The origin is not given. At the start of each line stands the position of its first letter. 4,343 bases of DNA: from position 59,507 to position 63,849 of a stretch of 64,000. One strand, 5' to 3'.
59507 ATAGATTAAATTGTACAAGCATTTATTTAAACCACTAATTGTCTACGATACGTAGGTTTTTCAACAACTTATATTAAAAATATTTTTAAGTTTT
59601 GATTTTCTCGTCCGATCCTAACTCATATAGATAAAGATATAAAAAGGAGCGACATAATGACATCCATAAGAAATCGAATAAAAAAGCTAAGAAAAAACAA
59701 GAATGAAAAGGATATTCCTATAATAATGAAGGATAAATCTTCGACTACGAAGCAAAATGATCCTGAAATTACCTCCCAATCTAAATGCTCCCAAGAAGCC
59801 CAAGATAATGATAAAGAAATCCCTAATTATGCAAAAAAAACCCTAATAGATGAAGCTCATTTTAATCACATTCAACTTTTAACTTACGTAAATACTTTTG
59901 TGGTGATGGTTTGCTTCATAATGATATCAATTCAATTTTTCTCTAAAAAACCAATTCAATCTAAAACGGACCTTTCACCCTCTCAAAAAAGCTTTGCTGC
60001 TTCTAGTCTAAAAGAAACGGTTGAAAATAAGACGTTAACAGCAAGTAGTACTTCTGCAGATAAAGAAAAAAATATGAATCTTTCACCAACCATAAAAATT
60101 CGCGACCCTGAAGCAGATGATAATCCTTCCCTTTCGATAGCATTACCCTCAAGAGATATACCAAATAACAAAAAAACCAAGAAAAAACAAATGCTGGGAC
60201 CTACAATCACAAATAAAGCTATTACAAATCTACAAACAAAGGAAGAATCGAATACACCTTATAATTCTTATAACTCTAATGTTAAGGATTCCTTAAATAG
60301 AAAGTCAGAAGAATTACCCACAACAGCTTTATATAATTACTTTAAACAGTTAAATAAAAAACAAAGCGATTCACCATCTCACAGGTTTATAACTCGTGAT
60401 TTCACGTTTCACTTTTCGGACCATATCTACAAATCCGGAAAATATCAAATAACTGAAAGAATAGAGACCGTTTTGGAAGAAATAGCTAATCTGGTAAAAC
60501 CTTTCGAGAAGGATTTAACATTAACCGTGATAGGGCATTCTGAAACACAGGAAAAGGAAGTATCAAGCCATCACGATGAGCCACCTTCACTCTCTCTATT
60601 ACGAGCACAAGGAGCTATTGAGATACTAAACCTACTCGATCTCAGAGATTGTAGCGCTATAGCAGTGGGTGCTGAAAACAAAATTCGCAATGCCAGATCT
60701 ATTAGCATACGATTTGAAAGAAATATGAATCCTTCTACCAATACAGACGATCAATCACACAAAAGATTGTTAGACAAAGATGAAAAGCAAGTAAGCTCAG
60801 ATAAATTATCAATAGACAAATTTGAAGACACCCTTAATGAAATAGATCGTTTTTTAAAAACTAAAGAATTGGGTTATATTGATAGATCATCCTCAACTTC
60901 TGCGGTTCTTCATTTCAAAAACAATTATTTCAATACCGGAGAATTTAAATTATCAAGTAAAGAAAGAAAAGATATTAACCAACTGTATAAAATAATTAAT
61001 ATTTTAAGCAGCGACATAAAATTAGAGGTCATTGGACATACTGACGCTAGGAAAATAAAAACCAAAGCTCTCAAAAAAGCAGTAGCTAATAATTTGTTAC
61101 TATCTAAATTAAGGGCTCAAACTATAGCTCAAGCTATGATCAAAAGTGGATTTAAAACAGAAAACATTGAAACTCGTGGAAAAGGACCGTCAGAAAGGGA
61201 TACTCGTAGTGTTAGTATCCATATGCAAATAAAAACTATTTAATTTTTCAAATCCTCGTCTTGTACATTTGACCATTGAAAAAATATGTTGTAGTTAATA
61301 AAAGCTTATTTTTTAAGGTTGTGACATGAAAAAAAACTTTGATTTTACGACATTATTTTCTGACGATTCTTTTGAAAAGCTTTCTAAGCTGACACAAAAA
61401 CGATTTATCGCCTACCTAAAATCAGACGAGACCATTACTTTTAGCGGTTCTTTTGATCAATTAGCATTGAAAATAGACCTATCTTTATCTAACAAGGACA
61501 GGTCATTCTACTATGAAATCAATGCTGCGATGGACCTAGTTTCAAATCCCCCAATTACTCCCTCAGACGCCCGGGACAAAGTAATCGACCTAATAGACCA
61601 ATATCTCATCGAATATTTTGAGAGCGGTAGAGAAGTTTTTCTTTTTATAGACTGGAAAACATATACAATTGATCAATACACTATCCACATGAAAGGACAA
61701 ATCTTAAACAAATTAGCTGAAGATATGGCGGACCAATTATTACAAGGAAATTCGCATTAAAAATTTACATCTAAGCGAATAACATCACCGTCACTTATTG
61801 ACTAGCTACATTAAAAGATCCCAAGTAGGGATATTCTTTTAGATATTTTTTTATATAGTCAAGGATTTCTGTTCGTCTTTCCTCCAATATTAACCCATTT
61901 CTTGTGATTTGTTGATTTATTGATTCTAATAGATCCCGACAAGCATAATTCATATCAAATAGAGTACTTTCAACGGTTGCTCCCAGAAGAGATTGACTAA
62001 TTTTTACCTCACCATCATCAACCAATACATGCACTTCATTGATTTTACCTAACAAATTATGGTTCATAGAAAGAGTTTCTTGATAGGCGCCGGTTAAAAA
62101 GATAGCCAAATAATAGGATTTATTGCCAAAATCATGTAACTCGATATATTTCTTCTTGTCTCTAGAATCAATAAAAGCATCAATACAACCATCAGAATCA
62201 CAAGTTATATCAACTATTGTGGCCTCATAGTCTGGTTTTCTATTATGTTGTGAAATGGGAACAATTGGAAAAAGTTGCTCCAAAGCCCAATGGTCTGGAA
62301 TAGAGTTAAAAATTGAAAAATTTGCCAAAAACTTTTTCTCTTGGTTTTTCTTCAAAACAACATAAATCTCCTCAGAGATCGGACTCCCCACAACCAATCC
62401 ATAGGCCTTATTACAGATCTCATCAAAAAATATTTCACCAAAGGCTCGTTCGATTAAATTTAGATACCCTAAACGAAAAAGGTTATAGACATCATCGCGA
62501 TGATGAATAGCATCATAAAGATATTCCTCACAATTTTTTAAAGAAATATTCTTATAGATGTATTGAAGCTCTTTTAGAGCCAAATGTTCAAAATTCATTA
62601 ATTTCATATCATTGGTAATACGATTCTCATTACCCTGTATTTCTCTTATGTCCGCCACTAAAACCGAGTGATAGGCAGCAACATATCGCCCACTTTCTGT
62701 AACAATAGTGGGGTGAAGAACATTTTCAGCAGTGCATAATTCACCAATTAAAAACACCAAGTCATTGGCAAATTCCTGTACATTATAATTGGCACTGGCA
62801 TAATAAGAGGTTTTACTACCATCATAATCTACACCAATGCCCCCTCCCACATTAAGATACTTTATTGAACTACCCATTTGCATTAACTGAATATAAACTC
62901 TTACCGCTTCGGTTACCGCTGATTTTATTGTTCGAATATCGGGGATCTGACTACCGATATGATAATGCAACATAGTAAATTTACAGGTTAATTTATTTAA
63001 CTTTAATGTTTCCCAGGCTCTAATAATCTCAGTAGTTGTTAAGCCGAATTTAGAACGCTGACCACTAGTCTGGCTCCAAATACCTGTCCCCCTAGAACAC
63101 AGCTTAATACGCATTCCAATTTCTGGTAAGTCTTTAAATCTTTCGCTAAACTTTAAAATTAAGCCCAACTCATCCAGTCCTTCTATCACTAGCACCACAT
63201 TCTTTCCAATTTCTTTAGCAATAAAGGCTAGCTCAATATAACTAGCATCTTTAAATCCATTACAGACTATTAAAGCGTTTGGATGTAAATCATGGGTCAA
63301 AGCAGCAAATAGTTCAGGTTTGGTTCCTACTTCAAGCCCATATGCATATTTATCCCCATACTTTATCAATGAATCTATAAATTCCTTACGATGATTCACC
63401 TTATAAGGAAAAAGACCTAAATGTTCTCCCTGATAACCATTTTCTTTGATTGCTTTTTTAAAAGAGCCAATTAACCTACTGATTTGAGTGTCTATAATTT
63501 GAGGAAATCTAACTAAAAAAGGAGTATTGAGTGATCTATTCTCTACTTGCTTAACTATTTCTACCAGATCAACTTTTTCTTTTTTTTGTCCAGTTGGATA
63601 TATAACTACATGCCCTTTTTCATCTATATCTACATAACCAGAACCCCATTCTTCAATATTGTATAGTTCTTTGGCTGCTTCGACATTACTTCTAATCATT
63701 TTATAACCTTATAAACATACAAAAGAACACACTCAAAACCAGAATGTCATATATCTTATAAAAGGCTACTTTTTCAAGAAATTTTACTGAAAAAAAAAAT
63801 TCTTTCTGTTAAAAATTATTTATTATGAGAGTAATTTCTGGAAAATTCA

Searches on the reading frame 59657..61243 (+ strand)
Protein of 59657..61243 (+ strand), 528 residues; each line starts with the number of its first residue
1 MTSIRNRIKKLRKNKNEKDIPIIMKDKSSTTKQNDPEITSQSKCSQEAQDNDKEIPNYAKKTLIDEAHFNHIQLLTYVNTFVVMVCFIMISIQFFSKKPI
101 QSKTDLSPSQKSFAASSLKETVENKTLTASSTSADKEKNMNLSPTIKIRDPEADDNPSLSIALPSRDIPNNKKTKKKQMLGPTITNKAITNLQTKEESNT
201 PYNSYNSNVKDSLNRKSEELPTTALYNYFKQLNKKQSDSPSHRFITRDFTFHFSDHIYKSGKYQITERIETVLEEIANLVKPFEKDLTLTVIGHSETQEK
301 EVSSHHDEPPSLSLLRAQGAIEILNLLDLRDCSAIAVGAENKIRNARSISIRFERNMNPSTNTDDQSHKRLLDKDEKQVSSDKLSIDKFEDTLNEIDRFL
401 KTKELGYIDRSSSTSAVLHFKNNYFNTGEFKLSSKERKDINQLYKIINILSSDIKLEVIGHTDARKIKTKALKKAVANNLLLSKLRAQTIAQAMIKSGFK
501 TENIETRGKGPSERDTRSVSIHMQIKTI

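Call 17: search_protein_families(library=ncbifam, proteins=[window:59657-61243:+], max_evalue=0.00001)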
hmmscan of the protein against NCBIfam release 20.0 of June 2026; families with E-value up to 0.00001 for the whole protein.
window:59657-61243:+ (528 aa): 8 families
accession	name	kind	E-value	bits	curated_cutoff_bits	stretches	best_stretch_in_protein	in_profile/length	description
TIGR03350.1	type_VI_ompA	equivalog_domain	3.6e-16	59.4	139.8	1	409-513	18-116/137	type VI secretion system protein TssL, long form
NF053611.1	YiaD_Gzip_OmpA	equivalog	5.1e-11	42.6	175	1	419-512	99-184/206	YiaD family glycine zipper/OmpA-like lipoprotein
NF005999.0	PRK08126.1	subfamily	1.1e-08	34.3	571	1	409-512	311-408/432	hypothetical protein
NF047653.1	OMPLoa22Lepto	equivalog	1.3e-07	31.4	300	1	360-513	16-161/183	OmpA family outer membrane lipoprotein Loa22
NF006541.1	PRK09038.1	equivalog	1.1e-06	28.5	283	1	351-511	68-225/253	flagellar motor protein MotD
NF053585.1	OMP_LP_YfiB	equivalog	2e-06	27.8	128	0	425-512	60-138/163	outer membrane lipoprotein YfiB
NF053612.1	anchor_PA1041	equivalog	3.1e-06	27.3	250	0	423-513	133-214/236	PA1041 family peptidoglycan-binding anchor lipoprotein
NF008071.1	PRK10808.1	equivalog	9e-06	25.3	277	0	425-514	235-317/358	porin OmpA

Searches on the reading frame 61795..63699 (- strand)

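Call 17: search_protein_families(library=ncbifam, proteins=[window:61795-63699:-], max_evalue=0.00001)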
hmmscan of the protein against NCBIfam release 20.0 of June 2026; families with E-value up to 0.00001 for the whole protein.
window:61795-63699:- (634 aa): 6 families
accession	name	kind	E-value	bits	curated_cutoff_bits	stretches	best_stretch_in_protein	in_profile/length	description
NF003763.0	PRK05354.1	equivalog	9.3e-219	728.1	369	1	4-627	9-634/636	biosynthetic arginine decarboxylase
TIGR01273.1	speA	equivalog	8.3e-198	658.8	624.1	1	6-626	3-623/624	arginine decarboxylase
TIGR01048.1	lysA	equivalog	1.7e-30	105.9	297.9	1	55-360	21-302/417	diaminopimelate decarboxylase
TIGR03099.1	dCO2ase_PEP1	hypoth_equivalog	7.3e-17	61.5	478.45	1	110-355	63-294/398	pyridoxal-dependent decarboxylase, exosortase A system-associated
NF006515.0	PRK08961.1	equivalog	1.7e-11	42.8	802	1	174-355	598-761/861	bifunctional aspartate kinase/diaminopimelate decarboxylase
NF052544.1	OrLyDeCDokD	equivalog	5.9e-11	41.6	700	1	144-366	115-331/461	ornithine/lysine decarboxylase DokD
